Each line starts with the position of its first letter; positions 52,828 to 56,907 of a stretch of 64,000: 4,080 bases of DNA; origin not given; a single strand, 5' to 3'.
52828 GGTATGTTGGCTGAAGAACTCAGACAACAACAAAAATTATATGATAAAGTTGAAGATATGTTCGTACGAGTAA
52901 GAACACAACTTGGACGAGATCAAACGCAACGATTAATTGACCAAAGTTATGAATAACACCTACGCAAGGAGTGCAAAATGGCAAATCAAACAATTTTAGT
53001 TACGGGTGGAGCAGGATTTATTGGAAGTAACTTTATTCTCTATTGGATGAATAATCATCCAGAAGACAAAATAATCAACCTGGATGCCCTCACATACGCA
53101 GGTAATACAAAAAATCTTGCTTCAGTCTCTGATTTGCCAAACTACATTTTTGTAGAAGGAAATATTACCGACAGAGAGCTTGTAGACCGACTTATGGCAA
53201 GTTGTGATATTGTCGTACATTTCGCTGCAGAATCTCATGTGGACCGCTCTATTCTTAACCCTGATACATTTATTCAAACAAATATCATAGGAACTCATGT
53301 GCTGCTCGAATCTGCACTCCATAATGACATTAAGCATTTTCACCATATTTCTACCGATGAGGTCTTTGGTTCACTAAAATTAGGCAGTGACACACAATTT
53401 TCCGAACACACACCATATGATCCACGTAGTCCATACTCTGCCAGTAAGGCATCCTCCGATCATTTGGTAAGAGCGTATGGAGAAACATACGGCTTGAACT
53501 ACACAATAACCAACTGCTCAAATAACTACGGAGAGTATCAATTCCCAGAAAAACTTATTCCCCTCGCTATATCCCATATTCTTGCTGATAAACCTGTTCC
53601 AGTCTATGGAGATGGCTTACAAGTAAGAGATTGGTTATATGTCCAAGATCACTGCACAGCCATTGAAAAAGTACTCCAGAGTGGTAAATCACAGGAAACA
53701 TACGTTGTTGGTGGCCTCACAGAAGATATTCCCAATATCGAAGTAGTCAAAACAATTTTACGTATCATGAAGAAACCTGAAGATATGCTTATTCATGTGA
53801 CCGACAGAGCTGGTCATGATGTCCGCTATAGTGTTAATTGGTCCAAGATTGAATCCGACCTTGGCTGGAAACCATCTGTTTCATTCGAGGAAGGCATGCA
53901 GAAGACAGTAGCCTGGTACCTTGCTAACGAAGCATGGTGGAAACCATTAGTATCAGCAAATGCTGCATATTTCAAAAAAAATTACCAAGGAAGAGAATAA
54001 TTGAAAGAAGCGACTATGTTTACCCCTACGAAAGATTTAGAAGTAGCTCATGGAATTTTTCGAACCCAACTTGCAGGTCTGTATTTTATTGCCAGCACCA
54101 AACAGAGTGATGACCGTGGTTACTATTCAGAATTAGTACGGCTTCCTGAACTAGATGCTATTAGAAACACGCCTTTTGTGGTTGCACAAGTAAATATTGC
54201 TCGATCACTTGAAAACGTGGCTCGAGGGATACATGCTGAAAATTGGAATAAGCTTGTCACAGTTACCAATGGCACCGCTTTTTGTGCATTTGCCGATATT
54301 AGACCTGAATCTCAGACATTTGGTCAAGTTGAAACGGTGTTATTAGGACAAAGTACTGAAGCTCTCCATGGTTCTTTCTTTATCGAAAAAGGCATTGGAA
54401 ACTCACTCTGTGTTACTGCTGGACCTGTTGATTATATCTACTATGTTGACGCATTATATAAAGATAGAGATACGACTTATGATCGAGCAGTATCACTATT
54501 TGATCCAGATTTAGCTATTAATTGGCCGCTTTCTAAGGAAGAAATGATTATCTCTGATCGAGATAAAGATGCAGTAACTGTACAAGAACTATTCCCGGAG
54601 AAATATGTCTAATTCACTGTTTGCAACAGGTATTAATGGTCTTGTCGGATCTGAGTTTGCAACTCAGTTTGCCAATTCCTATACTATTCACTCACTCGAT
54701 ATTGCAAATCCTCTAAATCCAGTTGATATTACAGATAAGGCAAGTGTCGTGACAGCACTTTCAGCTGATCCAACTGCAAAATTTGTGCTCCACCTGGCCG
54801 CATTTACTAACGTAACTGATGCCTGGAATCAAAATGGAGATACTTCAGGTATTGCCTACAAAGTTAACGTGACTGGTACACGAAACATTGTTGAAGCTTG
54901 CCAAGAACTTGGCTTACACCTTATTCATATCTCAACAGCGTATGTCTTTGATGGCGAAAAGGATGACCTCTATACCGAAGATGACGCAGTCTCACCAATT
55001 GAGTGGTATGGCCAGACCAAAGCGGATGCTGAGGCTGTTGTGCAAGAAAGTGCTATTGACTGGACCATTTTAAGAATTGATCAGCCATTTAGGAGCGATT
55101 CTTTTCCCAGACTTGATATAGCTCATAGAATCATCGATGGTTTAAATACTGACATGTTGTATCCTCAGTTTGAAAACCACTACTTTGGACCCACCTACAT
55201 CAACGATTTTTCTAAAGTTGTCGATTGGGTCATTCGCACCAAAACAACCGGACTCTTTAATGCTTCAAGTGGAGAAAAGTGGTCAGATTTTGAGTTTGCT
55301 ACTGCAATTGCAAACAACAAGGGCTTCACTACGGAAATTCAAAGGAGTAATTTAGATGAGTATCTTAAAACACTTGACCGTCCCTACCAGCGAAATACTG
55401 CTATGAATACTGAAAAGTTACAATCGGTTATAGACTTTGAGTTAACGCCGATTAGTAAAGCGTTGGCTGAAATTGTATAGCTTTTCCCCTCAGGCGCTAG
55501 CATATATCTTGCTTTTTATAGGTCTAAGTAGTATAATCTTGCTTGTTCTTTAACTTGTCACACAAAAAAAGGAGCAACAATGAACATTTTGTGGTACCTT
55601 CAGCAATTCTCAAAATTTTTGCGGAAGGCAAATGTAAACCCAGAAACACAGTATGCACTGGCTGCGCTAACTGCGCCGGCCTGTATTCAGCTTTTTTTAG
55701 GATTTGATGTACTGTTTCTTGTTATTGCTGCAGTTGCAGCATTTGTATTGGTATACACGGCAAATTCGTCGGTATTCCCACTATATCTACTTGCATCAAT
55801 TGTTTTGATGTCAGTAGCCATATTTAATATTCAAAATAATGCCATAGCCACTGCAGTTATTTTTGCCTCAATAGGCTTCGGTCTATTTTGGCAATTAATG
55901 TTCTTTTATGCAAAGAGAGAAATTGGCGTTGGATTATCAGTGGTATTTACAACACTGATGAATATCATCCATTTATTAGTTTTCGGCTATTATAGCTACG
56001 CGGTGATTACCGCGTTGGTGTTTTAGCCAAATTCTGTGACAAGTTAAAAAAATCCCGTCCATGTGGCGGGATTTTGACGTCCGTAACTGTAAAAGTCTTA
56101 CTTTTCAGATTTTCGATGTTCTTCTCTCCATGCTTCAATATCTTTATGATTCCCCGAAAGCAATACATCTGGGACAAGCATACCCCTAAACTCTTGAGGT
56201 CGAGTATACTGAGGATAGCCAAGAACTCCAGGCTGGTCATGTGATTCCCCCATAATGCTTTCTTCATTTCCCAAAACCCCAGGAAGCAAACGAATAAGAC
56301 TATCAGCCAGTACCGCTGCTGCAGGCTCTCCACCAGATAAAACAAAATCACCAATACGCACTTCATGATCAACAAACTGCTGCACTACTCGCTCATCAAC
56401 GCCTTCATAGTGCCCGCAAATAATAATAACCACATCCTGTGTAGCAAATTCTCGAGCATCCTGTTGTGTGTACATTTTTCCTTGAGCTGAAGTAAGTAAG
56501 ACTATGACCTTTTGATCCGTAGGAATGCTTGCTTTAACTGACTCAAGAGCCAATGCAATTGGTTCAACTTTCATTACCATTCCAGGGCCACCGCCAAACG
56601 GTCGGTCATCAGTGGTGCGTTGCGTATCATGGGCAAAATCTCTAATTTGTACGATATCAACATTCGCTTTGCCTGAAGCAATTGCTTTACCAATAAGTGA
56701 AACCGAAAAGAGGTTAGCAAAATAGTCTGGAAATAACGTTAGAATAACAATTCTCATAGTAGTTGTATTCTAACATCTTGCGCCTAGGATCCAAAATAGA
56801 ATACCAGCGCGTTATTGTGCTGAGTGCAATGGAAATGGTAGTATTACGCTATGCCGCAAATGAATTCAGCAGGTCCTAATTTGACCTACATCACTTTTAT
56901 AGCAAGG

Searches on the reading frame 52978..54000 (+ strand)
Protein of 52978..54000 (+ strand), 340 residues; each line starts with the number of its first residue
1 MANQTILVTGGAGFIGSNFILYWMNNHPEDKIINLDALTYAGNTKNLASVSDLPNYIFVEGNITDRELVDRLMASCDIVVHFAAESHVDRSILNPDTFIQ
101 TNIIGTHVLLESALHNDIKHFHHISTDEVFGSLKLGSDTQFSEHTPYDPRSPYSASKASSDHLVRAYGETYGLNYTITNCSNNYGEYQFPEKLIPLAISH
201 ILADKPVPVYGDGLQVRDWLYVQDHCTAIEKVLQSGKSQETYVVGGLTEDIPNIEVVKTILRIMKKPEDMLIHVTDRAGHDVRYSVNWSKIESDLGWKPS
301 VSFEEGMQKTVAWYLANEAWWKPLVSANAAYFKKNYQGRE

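Call 7: search_protein_families(library=pfam, proteins=[window:52978-54000:+], max_evalue=0.01)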
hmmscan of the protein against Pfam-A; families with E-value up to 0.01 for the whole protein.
window:52978-54000:+ (340 aa): 7 families
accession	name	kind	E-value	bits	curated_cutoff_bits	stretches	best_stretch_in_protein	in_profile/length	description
PF16363.11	GDP_Man_Dehyd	-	4.6e-81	273.3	27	1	7-310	1-332/332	GDP-mannose 4,6 dehydratase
PF01370.27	Epimerase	-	1.4e-67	228.1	20.9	1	6-245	1-240/240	NAD dependent epimerase/dehydratase family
PF01073.25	3Beta_HSD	-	1.3e-18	67.4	22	1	7-224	1-220/280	3-beta hydroxysteroid dehydrogenase/isomerase family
PF02719.21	Polysacc_synt_2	-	7.8e-18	65.1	20.2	1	6-131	1-133/293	Polysaccharide biosynthesis protein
PF07993.18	NAD_binding_4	-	8.2e-15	55.1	20.1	1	8-182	1-206/258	Male sterility protein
PF04321.23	RmlD_sub_bind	-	1.3e-12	47.8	27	1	5-171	2-143/287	RmlD substrate binding domain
PF13460.12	NAD_binding_10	-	2.9e-05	24.5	27.2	1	43-177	28-140/184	NAD(P)H-binding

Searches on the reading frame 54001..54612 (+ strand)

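Call 7: search_protein_families(library=pfam, proteins=[window:54001-54612:+], max_evalue=0.01)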
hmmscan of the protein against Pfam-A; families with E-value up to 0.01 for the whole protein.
window:54001-54612:+ (203 aa): 1 family
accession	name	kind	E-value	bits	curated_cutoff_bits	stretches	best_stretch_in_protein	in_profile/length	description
PF00908.23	dTDP_sugar_isom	-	2.8e-29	102.4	27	1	22-195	2-167/168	dTDP-4-dehydrorhamnose 3,5-epimerase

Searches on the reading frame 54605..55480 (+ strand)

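Call 7: search_protein_families(library=pfam, proteins=[window:54605-55480:+], max_evalue=0.01)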
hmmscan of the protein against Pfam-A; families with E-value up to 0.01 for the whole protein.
window:54605-55480:+ (291 aa): 7 families
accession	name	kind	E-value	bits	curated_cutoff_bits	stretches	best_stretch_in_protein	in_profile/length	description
PF04321.23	RmlD_sub_bind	-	2.4e-45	155.3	27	1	5-290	3-281/287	RmlD substrate binding domain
PF01370.27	Epimerase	-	3e-16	60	20.9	1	8-157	4-168/240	NAD dependent epimerase/dehydratase family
PF16363.11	GDP_Man_Dehyd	-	3.2e-13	50.3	27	1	37-247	56-274/332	GDP-mannose 4,6 dehydratase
PF01073.25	3Beta_HSD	-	1.6e-11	44.2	22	1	32-149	45-160/280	3-beta hydroxysteroid dehydrogenase/isomerase family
PF07993.18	NAD_binding_4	-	3.2e-09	36.7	20.1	1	59-158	90-204/258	Male sterility protein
PF13460.12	NAD_binding_10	-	1.1e-07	32.4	27.2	1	78-158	77-143/184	NAD(P)H-binding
PF02719.21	Polysacc_synt_2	-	3e-06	27.1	20.2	1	40-149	61-152/293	Polysaccharide biosynthesis protein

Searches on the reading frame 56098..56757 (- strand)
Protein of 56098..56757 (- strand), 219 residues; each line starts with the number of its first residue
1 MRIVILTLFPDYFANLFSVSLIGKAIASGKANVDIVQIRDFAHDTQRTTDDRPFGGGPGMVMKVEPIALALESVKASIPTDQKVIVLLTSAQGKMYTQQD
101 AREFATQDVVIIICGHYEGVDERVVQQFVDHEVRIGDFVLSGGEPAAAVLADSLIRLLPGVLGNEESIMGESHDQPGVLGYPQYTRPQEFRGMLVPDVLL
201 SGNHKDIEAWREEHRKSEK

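Call 7: search_protein_families(library=pfam, proteins=[window:56098-56757:-], max_evalue=0.01)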
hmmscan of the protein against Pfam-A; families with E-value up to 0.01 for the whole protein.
window:56098-56757:- (219 aa): 1 family
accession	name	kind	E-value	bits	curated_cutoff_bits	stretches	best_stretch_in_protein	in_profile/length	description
PF01746.26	tRNA_m1G_MT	-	5.6e-53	180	27.3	1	23-216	2-187/195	tRNA (Guanine-1)-methyltransferase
